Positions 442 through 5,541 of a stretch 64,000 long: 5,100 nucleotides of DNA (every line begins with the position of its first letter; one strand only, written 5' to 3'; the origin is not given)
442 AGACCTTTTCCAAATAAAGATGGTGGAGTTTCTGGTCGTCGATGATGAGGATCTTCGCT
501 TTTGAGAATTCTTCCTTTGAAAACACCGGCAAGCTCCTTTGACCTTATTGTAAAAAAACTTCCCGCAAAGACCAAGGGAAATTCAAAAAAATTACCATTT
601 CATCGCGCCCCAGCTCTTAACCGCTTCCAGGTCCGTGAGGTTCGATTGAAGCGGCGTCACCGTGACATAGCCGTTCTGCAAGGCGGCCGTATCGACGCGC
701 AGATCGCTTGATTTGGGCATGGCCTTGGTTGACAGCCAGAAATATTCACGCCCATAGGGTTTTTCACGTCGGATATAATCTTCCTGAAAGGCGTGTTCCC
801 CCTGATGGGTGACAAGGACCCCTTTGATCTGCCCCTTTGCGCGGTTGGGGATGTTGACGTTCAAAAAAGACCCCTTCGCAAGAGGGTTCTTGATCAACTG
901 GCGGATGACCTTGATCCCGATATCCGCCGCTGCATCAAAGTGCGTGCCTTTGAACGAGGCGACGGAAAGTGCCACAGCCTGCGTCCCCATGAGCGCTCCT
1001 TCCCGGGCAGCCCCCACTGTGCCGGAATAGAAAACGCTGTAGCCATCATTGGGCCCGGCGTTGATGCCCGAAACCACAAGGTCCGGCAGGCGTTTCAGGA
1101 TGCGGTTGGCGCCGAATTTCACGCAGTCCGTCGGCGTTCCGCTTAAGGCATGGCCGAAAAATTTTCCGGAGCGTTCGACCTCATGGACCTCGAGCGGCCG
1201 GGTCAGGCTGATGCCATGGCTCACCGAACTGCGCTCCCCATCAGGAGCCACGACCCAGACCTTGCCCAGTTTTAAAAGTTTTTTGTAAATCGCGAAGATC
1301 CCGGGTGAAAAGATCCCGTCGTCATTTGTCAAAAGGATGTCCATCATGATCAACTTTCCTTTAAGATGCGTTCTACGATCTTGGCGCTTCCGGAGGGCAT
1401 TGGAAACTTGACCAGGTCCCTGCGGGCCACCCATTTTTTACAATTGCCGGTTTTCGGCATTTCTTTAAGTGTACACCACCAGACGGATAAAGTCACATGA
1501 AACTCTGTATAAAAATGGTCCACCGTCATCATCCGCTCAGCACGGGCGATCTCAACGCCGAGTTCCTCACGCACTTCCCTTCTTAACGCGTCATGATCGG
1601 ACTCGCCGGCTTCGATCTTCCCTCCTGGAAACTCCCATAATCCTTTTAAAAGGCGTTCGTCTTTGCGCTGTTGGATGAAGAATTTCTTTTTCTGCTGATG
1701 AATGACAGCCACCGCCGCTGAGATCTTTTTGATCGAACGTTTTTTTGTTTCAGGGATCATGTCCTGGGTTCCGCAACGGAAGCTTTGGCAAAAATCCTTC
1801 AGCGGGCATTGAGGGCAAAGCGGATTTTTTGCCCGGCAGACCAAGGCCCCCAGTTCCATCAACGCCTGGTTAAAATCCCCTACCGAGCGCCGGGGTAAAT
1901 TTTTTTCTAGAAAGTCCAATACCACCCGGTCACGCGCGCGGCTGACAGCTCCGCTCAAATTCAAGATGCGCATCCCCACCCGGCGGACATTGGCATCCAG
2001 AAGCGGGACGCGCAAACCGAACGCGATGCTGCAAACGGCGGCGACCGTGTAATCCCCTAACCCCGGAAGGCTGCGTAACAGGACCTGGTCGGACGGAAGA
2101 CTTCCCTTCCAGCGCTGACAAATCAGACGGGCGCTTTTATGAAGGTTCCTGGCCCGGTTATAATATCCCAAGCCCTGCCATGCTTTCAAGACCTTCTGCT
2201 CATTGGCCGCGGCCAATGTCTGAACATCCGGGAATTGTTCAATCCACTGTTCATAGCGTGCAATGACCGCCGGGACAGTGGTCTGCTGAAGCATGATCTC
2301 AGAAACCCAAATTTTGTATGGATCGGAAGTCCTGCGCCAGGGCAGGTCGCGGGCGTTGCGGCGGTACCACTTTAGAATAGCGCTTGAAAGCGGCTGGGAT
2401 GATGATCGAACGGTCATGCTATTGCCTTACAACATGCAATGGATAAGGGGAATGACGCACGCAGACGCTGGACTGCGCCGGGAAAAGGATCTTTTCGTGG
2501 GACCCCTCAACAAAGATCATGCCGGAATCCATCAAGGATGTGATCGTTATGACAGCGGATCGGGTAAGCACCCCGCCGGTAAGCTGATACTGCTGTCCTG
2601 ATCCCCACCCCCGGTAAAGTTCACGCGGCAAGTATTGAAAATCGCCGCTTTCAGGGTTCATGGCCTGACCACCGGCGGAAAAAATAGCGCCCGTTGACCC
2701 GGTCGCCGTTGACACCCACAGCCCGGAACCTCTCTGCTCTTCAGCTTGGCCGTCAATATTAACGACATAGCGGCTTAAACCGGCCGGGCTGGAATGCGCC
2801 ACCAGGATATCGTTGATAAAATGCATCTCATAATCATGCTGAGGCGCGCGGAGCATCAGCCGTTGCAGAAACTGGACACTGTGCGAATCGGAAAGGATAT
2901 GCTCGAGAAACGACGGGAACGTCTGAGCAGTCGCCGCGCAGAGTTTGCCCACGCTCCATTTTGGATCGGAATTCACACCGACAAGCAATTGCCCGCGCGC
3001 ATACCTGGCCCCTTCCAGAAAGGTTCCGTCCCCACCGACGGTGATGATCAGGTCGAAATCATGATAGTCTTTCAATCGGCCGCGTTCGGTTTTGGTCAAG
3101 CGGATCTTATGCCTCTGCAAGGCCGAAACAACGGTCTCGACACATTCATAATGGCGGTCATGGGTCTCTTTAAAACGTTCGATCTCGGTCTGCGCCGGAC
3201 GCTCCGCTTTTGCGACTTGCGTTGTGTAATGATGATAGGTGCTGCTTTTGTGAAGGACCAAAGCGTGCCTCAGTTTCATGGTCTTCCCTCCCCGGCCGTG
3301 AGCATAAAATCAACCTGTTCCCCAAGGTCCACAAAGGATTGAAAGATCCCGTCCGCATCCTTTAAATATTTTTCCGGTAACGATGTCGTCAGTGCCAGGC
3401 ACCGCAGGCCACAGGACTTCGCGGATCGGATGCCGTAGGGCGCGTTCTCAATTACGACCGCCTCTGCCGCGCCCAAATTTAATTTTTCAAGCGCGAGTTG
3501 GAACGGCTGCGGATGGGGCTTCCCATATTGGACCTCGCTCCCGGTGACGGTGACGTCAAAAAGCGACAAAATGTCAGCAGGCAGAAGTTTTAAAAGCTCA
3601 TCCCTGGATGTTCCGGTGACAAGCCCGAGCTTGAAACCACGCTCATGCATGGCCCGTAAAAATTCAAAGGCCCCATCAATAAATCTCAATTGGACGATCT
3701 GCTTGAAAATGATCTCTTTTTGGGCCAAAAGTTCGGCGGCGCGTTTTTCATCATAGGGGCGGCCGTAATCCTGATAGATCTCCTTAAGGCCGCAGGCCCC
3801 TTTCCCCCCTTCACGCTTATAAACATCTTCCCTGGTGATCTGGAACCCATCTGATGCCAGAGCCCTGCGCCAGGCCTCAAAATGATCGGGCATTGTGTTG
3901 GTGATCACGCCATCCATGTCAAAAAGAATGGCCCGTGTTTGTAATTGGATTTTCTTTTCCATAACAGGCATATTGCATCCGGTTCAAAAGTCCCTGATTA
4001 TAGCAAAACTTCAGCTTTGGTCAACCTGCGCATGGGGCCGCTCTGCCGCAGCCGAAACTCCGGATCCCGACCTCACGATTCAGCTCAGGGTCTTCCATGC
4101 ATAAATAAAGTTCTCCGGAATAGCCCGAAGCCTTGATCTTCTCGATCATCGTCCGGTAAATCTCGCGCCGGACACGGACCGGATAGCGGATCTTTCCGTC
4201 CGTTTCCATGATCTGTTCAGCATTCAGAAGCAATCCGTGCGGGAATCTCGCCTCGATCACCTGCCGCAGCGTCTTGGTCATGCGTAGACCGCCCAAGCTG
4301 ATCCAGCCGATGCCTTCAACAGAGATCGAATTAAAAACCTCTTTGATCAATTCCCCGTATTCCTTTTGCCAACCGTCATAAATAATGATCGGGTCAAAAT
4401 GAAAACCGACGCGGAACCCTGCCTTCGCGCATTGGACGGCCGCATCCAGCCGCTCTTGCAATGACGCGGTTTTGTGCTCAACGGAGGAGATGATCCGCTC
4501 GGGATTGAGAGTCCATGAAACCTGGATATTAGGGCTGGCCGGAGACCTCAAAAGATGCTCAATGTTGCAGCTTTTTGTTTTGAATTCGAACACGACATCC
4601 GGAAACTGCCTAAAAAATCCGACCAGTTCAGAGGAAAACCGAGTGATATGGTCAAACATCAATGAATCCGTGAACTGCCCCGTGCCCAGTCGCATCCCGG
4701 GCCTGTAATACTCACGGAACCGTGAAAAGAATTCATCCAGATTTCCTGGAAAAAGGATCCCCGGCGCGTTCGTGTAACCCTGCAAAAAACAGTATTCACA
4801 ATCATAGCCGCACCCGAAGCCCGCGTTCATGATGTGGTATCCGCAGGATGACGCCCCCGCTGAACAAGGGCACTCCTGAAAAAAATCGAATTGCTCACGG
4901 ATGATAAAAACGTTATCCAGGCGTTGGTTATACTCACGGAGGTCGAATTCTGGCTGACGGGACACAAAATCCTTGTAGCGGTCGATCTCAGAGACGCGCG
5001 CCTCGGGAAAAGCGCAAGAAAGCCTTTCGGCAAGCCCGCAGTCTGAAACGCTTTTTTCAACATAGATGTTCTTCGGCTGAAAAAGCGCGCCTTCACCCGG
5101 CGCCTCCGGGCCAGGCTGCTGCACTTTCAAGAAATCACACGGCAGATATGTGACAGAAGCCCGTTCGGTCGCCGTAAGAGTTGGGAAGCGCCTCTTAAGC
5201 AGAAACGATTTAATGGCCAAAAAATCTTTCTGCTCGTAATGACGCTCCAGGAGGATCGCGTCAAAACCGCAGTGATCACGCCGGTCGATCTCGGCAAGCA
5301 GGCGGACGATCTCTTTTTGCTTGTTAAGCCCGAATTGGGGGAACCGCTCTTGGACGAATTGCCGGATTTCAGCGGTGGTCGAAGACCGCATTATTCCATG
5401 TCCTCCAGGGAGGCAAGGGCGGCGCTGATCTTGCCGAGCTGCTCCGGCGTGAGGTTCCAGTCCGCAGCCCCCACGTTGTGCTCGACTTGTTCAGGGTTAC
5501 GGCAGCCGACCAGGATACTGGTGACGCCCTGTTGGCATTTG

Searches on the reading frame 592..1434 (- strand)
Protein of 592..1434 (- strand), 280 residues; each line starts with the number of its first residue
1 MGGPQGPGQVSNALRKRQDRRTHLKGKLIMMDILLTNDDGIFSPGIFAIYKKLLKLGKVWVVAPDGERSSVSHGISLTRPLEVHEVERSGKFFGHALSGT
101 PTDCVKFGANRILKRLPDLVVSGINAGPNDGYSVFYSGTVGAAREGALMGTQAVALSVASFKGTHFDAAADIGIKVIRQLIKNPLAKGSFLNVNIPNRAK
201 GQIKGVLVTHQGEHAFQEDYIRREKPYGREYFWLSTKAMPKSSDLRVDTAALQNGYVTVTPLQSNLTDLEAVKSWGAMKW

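Call 79: search_protein_families(library=pfam, proteins=[window:592-1434:-], max_evalue=0.001)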
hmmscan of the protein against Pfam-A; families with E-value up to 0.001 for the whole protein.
window:592-1434:- (280 aa): 1 family
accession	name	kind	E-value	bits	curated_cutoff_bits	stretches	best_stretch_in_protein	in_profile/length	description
PF01975.23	SurE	-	2.7e-60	203.8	22.1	1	33-217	1-188/189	Survival protein SurE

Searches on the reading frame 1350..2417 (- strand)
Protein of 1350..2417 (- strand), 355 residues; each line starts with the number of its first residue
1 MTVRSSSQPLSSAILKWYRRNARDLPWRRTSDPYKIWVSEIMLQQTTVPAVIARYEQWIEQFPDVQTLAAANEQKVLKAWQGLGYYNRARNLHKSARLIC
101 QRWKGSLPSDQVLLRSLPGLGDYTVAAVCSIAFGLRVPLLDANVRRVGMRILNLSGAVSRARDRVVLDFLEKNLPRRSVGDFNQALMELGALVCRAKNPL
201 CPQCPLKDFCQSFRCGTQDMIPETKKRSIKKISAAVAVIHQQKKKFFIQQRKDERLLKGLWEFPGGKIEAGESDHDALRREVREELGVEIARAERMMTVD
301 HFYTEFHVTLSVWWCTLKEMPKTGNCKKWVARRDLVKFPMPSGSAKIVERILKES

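Call 79: search_protein_families(library=pfam, proteins=[window:1350-2417:-], max_evalue=0.001)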
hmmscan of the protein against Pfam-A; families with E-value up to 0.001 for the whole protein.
window:1350-2417:- (355 aa): 5 families
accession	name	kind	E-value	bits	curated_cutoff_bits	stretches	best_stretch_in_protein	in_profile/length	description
PF14815.12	NUDIX_4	-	9.7e-26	90.2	35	1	235-349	1-112/113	NUDIX domain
PF00730.31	HhH-GPD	-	3e-18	66.6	26.2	1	38-155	1-90/108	HhH-GPD superfamily base excision DNA repair protein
PF00293.34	NUDIX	-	4.8e-17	62.7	21.1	1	233-350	4-133/134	NUDIX domain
PF10576.14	EndIII_4Fe-2S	-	0.00025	21.7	20.5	1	194-210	1-17/17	Iron-sulfur binding domain of endonuclease III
PF22327.2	Nudt16-like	-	0.0006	20.2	27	0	259-307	33-81/161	U8 snoRNA-decapping enzyme-like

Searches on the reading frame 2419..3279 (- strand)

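Call 79: search_protein_families(library=pfam, proteins=[window:2419-3279:-], max_evalue=0.001)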
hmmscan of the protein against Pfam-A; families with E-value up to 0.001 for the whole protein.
window:2419-3279:- (286 aa): 2 families
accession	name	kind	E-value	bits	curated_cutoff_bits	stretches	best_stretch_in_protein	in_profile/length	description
PF20143.4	NAD_kinase_C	-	2e-07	31.2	23.7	1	156-212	2-59/126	ATP-NAD kinase C-terminal domain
PF01513.26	NAD_kinase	-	3.5e-06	27.8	25.5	1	44-107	59-107/130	ATP-NAD kinase N-terminal domain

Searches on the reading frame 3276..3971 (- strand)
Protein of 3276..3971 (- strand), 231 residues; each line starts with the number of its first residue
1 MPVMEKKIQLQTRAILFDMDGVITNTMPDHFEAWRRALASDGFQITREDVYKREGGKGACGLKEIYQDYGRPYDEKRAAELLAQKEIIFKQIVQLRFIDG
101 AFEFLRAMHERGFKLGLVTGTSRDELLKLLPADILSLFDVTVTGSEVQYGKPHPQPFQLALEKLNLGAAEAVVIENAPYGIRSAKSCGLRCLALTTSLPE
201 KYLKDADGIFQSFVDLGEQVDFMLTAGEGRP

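Call 79: search_protein_families(library=pfam, proteins=[window:3276-3971:-], max_evalue=0.001)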
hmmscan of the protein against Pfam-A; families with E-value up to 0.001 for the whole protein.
window:3276-3971:- (231 aa): 3 families
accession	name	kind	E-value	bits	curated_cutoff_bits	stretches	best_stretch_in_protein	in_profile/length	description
PF13419.12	HAD_2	-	1e-28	101.1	23.8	1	15-193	1-177/178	Haloacid dehalogenase-like hydrolase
PF00702.32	Hydrolase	-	4.4e-28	99.4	26.4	1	13-188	2-191/191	haloacid dehalogenase-like hydrolase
PF12710.13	HAD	-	1.2e-05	26.3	27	1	15-124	1-113/189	haloacid dehalogenase-like hydrolase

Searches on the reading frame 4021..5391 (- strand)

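Call 79: search_protein_families(library=pfam, proteins=[window:4021-5391:-], max_evalue=0.001)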
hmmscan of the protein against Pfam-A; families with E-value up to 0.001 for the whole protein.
window:4021-5391:- (456 aa): 1 family
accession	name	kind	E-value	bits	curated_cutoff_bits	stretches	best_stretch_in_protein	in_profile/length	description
PF20903.3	SPL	-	1.2e-28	100.5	27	1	104-392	1-293/338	Spore photoproduct lyase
